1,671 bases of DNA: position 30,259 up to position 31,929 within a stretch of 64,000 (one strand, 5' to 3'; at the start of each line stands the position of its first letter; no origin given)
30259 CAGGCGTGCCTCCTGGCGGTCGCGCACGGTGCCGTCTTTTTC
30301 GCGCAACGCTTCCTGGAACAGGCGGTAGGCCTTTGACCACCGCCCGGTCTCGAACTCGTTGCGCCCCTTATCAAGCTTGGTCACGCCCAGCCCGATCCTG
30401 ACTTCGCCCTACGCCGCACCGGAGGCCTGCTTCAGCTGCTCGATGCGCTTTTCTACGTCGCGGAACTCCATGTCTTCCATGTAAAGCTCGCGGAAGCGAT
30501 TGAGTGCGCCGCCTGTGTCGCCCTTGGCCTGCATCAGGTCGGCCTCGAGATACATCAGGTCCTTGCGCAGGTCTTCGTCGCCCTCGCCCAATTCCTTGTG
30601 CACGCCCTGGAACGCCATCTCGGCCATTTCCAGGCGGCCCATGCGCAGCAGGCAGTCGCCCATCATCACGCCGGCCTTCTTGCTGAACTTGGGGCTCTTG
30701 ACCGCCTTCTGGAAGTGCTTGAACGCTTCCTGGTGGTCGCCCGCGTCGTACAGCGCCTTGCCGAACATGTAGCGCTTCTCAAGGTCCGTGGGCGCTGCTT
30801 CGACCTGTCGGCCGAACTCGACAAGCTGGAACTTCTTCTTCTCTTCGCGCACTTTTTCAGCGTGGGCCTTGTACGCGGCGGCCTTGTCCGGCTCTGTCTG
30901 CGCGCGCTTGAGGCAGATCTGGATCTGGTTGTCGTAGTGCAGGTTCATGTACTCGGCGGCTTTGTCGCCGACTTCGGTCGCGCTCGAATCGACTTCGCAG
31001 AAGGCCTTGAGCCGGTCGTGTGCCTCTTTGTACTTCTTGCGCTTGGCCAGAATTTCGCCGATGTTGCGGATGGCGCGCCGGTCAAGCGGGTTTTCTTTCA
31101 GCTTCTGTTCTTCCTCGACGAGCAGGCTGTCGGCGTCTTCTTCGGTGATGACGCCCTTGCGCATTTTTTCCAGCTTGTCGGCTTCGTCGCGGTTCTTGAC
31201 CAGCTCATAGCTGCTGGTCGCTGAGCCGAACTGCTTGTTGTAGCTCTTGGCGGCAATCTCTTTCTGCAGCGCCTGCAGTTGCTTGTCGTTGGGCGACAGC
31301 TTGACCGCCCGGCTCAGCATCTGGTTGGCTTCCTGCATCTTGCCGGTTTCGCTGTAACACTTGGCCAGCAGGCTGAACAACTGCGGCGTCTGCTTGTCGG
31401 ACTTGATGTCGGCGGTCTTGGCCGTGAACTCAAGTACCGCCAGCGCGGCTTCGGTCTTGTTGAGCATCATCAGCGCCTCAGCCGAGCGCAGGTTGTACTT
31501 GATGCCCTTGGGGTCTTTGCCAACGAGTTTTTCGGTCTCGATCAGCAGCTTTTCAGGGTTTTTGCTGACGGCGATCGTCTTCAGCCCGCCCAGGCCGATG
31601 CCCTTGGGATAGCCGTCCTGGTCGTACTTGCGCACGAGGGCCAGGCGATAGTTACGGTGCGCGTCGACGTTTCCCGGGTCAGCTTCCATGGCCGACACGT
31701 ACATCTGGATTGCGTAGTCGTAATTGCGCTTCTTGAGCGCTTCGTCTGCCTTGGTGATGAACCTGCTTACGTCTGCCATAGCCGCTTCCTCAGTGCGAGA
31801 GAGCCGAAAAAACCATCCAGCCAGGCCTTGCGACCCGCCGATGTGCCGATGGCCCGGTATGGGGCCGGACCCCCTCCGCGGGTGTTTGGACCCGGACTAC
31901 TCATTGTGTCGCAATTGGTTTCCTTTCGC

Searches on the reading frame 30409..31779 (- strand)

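Call 31: search_protein_families(library=pfam, proteins=[window:30409-31779:-], max_evalue=0.00001)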
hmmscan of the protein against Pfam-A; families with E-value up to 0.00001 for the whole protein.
window:30409-31779:- (456 aa): 11 families
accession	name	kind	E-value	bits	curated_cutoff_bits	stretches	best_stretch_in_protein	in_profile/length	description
PF14559.12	TPR_19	-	3.7e-18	66.1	25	0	130-174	23-67/68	Tetratricopeptide repeat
PF07719.23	TPR_2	-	3.3e-14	52.2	27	0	340-361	8-29/34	Tetratricopeptide repeat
PF13432.12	TPR_16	-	5.1e-12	46.4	32.7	0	337-389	1-53/65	Tetratricopeptide repeat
PF00515.34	TPR_1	-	6.2e-12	45.2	27.8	0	340-361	8-29/34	Tetratricopeptide repeat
PF13181.12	TPR_8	-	1.8e-11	43.7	25.7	0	136-165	5-34/34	Tetratricopeptide repeat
PF13424.12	TPR_12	-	2.4e-11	44.1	30.1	0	98-162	8-75/77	Tetratricopeptide repeat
PF12895.13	ANAPC3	-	2.6e-10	40.9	27.2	1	326-391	16-80/82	Anaphase-promoting complex, cyclosome, subunit 3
PF13428.12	TPR_14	-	2.3e-09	37.4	23.5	0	136-169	5-38/44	Tetratricopeptide repeat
PF13414.12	TPR_11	-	6.9e-07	29.3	26.8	0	340-361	1-22/42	TPR repeat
PF13174.12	TPR_6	-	5e-06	27.3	26.3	0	138-164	6-32/33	Tetratricopeptide repeat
PF14561.12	TPR_20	-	9.8e-06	26.3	25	0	319-361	8-50/90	Tetratricopeptide repeat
